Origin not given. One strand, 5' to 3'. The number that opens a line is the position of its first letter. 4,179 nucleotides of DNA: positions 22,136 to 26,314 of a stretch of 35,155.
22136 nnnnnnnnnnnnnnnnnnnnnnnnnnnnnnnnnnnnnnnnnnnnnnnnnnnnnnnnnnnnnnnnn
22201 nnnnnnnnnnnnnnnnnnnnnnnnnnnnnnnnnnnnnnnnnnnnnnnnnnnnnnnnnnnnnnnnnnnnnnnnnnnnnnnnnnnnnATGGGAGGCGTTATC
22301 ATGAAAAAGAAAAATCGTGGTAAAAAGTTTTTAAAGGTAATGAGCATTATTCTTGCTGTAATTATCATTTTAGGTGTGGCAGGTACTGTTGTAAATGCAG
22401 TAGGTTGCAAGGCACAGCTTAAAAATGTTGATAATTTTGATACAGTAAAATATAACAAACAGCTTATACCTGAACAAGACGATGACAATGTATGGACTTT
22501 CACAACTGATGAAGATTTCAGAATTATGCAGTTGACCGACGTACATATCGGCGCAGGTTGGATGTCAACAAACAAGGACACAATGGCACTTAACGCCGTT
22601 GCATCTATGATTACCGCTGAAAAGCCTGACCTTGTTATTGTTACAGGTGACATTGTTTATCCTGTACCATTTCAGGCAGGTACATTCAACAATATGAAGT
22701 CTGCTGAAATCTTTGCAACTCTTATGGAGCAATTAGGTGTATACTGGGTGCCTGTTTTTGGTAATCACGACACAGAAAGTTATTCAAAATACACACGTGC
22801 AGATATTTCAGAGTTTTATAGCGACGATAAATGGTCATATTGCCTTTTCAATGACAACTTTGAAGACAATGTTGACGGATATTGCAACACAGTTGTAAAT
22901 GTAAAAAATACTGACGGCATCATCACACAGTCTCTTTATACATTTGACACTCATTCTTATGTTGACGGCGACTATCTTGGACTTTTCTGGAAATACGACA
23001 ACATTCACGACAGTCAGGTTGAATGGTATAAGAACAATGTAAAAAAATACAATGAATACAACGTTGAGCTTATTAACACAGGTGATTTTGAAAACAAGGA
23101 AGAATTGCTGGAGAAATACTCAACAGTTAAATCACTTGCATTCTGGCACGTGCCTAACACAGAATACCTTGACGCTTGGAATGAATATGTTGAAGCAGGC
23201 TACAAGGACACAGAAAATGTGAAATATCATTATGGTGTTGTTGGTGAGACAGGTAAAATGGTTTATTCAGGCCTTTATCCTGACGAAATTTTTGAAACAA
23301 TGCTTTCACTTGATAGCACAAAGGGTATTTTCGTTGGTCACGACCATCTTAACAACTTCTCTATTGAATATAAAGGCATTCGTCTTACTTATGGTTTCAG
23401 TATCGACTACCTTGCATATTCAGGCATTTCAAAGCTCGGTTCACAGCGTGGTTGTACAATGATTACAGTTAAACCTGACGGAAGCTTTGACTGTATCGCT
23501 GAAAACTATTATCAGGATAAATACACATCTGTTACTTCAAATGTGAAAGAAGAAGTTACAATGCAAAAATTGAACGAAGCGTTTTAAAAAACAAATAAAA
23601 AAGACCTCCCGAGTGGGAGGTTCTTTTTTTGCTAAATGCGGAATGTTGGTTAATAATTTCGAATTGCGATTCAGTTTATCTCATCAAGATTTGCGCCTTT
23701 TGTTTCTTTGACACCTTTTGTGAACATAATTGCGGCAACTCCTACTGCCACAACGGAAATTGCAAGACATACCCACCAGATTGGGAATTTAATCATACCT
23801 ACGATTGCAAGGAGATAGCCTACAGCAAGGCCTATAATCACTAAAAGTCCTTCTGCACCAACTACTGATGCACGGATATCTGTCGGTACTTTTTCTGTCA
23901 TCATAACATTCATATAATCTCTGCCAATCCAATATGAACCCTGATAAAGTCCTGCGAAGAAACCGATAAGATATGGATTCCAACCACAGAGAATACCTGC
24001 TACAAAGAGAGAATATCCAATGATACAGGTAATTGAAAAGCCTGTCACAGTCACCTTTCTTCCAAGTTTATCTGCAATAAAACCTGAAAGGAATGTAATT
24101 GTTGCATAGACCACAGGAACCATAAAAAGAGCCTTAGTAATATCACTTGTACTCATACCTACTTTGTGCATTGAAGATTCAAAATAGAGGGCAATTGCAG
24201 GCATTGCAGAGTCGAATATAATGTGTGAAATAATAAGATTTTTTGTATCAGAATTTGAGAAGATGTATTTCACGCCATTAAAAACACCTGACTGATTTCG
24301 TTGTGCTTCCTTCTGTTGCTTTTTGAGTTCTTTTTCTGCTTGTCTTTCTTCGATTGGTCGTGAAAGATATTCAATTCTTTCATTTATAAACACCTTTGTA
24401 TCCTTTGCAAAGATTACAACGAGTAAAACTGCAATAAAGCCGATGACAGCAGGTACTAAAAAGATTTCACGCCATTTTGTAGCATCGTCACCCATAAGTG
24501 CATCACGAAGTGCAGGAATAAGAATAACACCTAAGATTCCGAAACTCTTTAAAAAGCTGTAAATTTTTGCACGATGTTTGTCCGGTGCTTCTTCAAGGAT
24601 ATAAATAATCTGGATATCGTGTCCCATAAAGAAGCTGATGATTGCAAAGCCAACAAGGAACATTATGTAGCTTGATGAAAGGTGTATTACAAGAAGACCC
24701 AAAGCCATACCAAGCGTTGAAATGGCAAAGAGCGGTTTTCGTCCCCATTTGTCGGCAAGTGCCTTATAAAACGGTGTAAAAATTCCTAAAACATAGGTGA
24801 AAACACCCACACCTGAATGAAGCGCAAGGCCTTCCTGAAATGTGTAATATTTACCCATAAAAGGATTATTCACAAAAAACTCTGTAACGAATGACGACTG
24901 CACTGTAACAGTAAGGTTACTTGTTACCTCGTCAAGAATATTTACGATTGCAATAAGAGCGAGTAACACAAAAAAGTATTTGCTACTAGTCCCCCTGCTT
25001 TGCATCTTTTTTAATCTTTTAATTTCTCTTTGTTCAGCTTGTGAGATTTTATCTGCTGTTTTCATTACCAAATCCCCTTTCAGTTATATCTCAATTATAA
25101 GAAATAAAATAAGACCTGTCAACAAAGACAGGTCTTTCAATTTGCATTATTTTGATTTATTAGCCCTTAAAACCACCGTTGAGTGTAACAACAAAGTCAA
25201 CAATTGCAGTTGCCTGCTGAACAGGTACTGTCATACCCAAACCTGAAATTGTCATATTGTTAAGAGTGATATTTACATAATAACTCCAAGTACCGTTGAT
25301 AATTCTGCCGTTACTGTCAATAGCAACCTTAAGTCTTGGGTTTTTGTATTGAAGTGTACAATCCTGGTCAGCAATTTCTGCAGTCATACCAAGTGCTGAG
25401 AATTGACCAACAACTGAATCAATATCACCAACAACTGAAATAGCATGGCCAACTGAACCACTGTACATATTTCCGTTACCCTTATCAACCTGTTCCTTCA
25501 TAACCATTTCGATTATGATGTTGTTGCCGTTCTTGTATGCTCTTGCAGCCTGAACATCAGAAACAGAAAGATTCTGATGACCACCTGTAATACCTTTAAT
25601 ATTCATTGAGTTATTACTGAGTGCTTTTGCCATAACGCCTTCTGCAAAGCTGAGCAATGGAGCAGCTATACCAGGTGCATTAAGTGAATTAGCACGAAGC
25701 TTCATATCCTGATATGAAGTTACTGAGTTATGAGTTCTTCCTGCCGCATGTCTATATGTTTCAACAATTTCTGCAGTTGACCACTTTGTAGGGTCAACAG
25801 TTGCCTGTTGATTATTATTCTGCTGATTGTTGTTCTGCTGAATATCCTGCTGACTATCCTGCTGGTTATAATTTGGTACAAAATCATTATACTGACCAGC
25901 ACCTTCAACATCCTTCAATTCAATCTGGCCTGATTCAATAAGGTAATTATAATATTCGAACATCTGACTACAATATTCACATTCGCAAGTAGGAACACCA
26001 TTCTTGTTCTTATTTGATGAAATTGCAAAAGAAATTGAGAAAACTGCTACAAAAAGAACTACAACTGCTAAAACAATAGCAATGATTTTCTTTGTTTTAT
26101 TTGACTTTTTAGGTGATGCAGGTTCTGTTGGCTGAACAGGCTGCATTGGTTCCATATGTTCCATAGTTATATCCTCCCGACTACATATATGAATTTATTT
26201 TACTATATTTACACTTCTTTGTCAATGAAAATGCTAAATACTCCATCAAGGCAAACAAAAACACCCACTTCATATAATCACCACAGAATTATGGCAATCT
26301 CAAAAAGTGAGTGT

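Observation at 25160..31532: Three paralogs of an unassigned ~200-aa extracytoplasmic domain, each with a different anchoring and linker solution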

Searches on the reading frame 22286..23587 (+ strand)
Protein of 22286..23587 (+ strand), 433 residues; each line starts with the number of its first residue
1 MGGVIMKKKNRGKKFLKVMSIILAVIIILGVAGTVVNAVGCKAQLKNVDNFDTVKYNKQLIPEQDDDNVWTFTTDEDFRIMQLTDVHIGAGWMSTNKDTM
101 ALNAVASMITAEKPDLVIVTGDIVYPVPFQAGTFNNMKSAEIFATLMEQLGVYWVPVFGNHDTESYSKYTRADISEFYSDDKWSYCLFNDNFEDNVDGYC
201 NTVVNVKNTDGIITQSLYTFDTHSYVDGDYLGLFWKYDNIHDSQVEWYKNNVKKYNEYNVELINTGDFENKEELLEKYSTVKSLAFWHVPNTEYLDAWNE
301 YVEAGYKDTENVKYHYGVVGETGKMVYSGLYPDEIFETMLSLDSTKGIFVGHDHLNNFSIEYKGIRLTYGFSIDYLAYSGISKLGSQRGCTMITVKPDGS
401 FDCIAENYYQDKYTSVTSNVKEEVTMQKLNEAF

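Call 6: search_protein_families(library=pfam, proteins=[window:22286-23587:+], max_evalue=0.1)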
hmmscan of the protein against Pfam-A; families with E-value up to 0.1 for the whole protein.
window:22286-23587:+ (433 aa): 3 families
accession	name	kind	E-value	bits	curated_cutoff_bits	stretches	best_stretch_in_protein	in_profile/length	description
PF00149.33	Metallophos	-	2e-10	41.9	21.5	1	78-299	1-167/191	Calcineurin-like phosphoesterase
PF12850.12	Metallophos_2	-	0.0031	18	27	1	79-166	2-63/154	Calcineurin-like phosphoesterase superfamily domain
PF13800.11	Sigma_reg_N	-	0.069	13.9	26.3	0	8-41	5-38/91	Sigma factor regulator N-terminal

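Call 7: search_protein_families(library=ncbifam, proteins=[window:22286-23587:+], max_evalue=0.1)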
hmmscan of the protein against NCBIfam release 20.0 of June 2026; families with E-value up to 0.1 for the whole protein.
window:22286-23587:+ (433 aa): 5 families
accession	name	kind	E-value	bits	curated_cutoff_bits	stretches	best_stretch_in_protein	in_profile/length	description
TIGR00619.1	sbcd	subfamily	1.4e-05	25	77.65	1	79-169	2-93/252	exonuclease subunit SbcD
NF033458.1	lipid_A_LpxG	equivalog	3.2e-05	23.4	350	1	77-168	44-125/321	UDP-2,3-diacylglucosamine diphosphatase LpxG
TIGR04123.1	P_estr_lig_assc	hypoth_equivalog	0.00035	20.1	150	1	94-171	45-117/207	ligase-associated DNA damage response endonuclease PdeM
NF008460.0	PRK11340.1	equivalog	0.0084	15.6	188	1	67-164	49-125/271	phosphodiesterase YaeI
NF003118.0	PRK04036.1-3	equivalog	0.1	11.6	445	0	56-124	204-273/481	DNA-directed DNA polymerase II small subunit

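Call 79: search_solved_structures(query=window:22286-23587:+, max_evalue=0.01)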
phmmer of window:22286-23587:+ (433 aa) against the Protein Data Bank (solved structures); distinct sequences matched with E-value up to 0.01: 0.
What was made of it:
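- Tried and rejected: There is no PDB relative either (call 79).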

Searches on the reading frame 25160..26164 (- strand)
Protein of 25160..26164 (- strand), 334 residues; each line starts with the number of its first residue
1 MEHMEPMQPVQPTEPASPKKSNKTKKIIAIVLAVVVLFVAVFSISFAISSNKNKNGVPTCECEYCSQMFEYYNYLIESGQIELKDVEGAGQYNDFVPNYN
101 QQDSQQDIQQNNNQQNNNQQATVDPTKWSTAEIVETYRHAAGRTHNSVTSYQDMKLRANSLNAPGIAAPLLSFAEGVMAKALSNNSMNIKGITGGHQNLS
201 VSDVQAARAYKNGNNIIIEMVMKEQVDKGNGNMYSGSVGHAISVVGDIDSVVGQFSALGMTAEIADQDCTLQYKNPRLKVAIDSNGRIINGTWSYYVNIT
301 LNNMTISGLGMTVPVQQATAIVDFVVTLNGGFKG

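Call 6: search_protein_families(library=pfam, proteins=[window:25160-26164:-], max_evalue=0.1)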
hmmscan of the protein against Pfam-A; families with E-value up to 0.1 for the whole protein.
window:25160-26164:- (334 aa): 5 families
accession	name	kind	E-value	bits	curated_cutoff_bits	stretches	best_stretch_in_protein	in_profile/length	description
PF22812.1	CR_prot_dom_plant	-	0.012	16.4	34.1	1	16-49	32-67/71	Plant cysteine-rich protein domain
PF12669.12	FeoB_associated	-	0.031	15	27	1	30-66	4-37/44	FeoB-associated Cys-rich membrane protein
PF20088.4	DUF6480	-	0.039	14.3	25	1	12-48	41-75/78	Family of unknown function (DUF6480)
PF14610.12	Psg1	-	0.045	14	30.1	1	13-54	142-183/186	Ykl077w/Psg1 (Pma1 Stabilization in Golgi)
PF06749.17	DUF1218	-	0.05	14.5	25.3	1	15-62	24-75/95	Protein of unknown function (DUF1218)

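Call 7: search_protein_families(library=ncbifam, proteins=[window:25160-26164:-], max_evalue=0.1)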
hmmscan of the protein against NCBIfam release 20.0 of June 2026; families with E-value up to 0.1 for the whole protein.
window:25160-26164:- (334 aa): 1 family
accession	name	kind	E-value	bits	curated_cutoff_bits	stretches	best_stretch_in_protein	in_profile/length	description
NF004285.1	PRK05696.1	equivalog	0.098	12.4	179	0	17-55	11-49/171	flagellar basal body-associated protein FliL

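Call 11: search_protein_families(library=phrogs, proteins=[window:25160-26164:-], max_evalue=0.1)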
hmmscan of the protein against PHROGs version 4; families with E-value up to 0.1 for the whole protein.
window:25160-26164:- (334 aa): 3 families
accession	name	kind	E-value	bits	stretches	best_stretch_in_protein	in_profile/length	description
phrog_27159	-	unknown function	0.016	16.4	1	25-130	2-102/138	-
phrog_5757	-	other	0.025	14.4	1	185-229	151-197/387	peptidase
phrog_6918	-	lysis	0.038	15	1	23-55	4-36/114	holin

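Call 80: search_protein_families(library=padloc, proteins=[window:25160-26164:-], max_evalue=0.01)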
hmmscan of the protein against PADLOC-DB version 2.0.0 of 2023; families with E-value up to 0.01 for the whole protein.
window:25160-26164:- (334 aa): 0 families
